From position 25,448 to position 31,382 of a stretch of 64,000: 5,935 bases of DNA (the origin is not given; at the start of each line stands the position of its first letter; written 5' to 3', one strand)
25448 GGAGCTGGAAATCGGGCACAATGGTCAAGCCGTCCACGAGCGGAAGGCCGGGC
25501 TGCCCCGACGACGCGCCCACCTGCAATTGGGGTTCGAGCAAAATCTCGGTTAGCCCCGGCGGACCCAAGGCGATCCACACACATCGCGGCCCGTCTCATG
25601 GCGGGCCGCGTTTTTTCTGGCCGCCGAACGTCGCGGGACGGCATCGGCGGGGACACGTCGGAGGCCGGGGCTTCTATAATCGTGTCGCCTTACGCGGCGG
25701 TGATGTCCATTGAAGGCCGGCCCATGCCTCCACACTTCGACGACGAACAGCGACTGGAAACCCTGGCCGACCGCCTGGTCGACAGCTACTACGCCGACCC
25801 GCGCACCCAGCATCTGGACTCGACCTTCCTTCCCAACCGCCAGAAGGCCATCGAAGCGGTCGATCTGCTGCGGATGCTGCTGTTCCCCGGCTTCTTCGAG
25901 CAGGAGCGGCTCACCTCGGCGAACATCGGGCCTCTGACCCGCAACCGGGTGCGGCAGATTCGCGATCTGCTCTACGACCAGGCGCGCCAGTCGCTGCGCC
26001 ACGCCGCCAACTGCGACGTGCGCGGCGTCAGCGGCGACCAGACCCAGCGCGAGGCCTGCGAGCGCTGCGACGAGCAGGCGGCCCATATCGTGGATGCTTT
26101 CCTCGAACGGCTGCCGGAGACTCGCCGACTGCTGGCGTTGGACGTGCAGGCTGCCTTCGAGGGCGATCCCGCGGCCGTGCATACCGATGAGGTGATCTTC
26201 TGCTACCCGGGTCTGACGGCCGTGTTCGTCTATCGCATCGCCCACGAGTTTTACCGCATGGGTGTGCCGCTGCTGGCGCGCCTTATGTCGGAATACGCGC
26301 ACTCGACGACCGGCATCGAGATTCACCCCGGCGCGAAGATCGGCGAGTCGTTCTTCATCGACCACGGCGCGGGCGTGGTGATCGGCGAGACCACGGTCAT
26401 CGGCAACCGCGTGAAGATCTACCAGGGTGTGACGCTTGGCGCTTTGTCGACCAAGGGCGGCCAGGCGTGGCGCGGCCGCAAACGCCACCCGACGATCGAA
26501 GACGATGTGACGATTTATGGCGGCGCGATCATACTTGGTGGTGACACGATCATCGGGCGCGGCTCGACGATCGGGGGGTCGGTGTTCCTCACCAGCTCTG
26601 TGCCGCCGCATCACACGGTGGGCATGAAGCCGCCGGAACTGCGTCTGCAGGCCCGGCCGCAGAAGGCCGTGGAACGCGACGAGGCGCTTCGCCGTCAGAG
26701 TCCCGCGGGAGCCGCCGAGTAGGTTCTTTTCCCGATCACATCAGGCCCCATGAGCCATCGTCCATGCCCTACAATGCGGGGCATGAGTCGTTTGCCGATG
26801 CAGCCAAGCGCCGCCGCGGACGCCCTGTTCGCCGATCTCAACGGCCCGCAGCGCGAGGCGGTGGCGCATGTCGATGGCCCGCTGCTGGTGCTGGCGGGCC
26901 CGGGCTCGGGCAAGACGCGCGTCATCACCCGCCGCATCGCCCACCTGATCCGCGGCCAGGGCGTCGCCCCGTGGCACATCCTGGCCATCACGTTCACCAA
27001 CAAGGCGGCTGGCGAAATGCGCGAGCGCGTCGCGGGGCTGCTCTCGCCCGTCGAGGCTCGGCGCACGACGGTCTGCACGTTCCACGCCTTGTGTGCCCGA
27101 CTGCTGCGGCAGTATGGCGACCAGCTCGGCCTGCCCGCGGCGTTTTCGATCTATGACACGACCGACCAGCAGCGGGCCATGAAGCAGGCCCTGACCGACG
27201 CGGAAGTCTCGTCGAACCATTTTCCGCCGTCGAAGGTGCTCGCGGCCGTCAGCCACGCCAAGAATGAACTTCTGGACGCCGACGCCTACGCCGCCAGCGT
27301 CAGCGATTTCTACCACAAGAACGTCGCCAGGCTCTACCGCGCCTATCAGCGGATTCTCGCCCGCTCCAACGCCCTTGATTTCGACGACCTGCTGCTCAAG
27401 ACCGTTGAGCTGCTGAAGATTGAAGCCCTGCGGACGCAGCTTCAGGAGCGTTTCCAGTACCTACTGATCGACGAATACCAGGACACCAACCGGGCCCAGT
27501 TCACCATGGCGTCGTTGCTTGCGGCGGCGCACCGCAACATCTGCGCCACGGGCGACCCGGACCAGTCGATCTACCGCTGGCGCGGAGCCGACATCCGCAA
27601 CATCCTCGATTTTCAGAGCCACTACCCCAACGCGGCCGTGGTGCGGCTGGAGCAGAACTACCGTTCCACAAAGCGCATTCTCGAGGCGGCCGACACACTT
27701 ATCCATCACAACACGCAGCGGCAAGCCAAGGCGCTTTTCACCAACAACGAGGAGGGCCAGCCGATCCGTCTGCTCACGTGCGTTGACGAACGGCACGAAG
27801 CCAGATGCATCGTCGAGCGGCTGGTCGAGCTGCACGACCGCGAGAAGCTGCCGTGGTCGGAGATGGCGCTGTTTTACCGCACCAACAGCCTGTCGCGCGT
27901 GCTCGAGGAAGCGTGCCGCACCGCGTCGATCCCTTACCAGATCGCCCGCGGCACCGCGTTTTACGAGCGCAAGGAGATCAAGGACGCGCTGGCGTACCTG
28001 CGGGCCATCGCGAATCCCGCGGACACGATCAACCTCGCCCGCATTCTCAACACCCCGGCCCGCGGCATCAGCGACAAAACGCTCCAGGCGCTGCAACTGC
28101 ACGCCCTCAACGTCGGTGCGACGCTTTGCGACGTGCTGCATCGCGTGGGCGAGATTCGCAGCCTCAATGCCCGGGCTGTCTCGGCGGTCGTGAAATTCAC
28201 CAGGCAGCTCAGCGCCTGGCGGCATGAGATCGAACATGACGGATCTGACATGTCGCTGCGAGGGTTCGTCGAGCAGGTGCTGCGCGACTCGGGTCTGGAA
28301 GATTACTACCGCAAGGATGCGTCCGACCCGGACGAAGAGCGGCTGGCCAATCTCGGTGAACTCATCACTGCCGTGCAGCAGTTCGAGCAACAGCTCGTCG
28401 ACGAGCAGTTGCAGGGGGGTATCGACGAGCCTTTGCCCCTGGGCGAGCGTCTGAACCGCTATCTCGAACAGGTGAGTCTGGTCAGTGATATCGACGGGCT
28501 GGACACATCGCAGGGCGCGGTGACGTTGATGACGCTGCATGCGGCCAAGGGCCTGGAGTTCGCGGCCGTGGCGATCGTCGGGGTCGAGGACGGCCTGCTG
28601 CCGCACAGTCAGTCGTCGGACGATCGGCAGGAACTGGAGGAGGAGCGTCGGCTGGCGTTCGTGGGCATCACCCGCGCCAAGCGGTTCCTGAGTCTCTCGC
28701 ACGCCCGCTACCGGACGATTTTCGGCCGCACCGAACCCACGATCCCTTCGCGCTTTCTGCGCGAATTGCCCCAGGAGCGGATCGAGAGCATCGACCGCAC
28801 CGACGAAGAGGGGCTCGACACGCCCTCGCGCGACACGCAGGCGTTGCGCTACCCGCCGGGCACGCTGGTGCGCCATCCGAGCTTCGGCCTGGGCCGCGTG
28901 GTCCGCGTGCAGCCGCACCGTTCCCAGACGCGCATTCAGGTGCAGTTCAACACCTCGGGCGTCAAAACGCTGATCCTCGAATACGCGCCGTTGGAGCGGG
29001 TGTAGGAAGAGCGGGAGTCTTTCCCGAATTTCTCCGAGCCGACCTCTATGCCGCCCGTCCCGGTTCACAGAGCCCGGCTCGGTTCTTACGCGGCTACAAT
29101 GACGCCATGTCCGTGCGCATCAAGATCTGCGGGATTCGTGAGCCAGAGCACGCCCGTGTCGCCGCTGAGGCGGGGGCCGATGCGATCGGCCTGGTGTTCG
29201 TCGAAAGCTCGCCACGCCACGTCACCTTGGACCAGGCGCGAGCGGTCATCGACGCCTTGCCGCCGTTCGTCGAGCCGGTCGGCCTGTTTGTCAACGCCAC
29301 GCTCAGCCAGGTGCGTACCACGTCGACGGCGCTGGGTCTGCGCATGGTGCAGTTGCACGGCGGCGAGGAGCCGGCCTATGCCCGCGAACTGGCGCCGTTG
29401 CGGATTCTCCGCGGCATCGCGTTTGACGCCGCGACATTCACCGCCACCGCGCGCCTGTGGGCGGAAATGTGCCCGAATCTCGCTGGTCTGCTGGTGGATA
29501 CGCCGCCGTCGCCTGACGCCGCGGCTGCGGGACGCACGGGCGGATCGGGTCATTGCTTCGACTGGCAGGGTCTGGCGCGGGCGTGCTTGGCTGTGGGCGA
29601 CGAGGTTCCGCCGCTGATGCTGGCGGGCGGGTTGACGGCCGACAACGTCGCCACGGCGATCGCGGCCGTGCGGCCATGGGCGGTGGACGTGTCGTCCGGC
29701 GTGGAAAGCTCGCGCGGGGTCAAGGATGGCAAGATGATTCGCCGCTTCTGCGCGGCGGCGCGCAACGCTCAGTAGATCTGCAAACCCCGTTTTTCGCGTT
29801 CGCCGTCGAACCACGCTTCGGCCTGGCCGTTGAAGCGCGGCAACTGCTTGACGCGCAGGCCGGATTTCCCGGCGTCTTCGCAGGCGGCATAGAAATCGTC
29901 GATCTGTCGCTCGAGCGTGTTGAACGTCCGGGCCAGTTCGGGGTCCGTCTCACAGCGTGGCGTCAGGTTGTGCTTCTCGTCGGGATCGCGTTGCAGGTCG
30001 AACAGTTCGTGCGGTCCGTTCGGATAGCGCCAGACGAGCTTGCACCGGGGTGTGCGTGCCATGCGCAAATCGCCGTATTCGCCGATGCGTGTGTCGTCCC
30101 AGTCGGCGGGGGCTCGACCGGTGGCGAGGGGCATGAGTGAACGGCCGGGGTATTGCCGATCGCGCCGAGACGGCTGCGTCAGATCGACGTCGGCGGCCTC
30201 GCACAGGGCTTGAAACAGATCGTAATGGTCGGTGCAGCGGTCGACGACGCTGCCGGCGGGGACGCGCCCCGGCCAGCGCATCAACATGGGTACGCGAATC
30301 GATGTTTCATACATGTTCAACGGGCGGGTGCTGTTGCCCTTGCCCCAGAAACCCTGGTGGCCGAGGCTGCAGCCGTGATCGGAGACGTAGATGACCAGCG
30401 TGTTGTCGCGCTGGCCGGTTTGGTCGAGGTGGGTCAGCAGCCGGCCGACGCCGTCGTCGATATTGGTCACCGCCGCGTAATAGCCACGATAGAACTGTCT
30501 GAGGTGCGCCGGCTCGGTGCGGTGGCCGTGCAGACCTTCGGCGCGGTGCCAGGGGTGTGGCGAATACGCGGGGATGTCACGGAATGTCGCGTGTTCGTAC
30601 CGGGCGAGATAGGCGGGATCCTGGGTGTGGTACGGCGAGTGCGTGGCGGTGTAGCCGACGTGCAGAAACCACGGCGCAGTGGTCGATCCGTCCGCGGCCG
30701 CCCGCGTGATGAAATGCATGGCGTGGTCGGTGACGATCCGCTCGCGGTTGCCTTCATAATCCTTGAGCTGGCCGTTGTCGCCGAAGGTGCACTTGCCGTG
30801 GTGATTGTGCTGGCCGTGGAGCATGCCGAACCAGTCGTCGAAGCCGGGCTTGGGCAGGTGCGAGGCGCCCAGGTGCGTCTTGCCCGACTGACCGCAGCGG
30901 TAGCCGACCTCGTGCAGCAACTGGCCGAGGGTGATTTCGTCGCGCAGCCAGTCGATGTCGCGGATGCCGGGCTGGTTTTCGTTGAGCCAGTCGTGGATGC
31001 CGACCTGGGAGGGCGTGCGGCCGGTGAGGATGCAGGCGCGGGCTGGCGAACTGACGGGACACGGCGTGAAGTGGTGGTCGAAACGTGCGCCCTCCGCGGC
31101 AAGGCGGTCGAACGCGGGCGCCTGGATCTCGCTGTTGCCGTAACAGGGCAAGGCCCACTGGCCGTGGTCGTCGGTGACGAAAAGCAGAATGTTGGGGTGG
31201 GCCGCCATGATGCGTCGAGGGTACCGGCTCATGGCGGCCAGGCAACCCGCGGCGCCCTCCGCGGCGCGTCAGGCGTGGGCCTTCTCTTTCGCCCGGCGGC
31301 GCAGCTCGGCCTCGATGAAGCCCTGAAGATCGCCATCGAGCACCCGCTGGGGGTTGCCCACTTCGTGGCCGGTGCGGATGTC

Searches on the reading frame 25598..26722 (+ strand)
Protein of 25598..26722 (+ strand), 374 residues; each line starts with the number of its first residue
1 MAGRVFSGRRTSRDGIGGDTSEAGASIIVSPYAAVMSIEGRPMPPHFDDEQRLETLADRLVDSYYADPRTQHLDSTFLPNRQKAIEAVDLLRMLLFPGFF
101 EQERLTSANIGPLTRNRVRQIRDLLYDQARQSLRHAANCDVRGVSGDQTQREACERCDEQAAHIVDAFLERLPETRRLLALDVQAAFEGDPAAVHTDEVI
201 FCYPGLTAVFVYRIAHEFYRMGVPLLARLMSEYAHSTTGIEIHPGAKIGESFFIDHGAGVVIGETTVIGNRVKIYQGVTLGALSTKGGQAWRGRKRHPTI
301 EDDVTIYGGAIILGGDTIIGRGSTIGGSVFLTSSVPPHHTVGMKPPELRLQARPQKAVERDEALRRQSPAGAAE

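Call 88: search_protein_families(library=pfam, proteins=[window:25598-26722:+], max_evalue=0.0001)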
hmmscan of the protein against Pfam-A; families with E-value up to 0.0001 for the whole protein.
window:25598-26722:+ (374 aa): 1 family
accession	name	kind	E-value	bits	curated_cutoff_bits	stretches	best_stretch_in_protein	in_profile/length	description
PF00132.30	Hexapep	-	2.7e-08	33.6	27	0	246-281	2-35/36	Bacterial transferase hexapeptide (six repeats)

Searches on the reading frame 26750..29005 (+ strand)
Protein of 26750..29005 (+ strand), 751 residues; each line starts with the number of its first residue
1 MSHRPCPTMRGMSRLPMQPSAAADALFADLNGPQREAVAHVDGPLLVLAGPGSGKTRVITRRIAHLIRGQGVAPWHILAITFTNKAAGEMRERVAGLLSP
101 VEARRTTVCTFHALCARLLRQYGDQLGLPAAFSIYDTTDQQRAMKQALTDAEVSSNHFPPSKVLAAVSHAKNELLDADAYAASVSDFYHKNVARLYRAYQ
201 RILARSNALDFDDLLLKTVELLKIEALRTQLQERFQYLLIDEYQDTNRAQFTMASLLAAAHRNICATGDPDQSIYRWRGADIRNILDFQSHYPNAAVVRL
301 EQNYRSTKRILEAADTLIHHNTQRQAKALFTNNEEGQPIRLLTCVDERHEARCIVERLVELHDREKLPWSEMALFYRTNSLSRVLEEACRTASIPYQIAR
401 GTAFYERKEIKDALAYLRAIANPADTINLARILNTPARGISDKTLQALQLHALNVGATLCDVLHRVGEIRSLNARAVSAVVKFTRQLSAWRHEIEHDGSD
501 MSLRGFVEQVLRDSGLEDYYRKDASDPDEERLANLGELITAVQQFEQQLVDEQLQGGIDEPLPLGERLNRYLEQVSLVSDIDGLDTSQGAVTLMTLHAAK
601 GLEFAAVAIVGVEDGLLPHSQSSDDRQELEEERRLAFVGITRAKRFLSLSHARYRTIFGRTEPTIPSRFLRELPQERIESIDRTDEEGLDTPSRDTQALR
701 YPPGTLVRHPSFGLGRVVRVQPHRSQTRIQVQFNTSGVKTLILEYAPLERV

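Call 87: search_protein_families(library=pfam, proteins=[window:26750-29005:+], max_evalue=0.0001)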
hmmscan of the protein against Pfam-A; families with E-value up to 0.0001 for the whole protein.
window:26750-29005:+ (751 aa): 7 families
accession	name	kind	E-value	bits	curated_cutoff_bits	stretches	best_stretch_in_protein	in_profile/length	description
PF00580.27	UvrD-helicase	-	6.8e-89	298.6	23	1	30-293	1-271/271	UvrD/REP helicase N-terminal domain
PF13361.12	UvrD_C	-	8.1e-68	229.8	25.6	1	298-652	1-348/350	UvrD-like helicase C-terminal domain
PF13245.12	AAA_19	-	1.6e-22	80.6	25.1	1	34-276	1-132/134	AAA domain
PF21196.3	PcrA_UvrD_tudor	-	1.1e-07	32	23.9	1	705-749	3-47/48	PcrA/UvrD tudor domain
PF13604.12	AAA_30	-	1.8e-07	31.5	27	0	30-94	2-66/191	AAA domain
PF01443.25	Viral_helicase1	-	2.2e-07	31.3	21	0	230-281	54-105/228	Viral superfamily 1 RNA helicase core domain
PF13538.12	UvrD_C_2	-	4.5e-06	26.9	27.4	1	591-647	2-49/52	UvrD-like helicase C-terminal domain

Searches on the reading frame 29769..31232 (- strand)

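Call 7: search_protein_families(library=pfam, proteins=[window:29769-31232:-], max_evalue=0.01)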
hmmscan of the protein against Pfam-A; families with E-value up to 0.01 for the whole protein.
window:29769-31232:- (487 aa): 5 families
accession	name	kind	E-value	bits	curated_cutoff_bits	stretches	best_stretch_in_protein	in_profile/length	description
PF00884.28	Sulfatase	-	4.4e-46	158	25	1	13-349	1-301/301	Sulfatase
PF16347.10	SGSH_C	-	3.5e-14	53.7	29.3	1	307-443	11-147/154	N-sulphoglucosamine sulphohydrolase, C-terminal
PF01663.27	Phosphodiest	-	1.6e-11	44.8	23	1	37-289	19-222/342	Type I phosphodiesterase / nucleotide pyrophosphatase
PF02995.22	DUF229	-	0.0011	18.2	25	1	246-291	301-346/496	Protein of unknown function (DUF229)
PF14707.11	Sulfatase_C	-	0.0087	17.1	30.9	0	406-450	54-95/127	C-terminal region of aryl-sulfatase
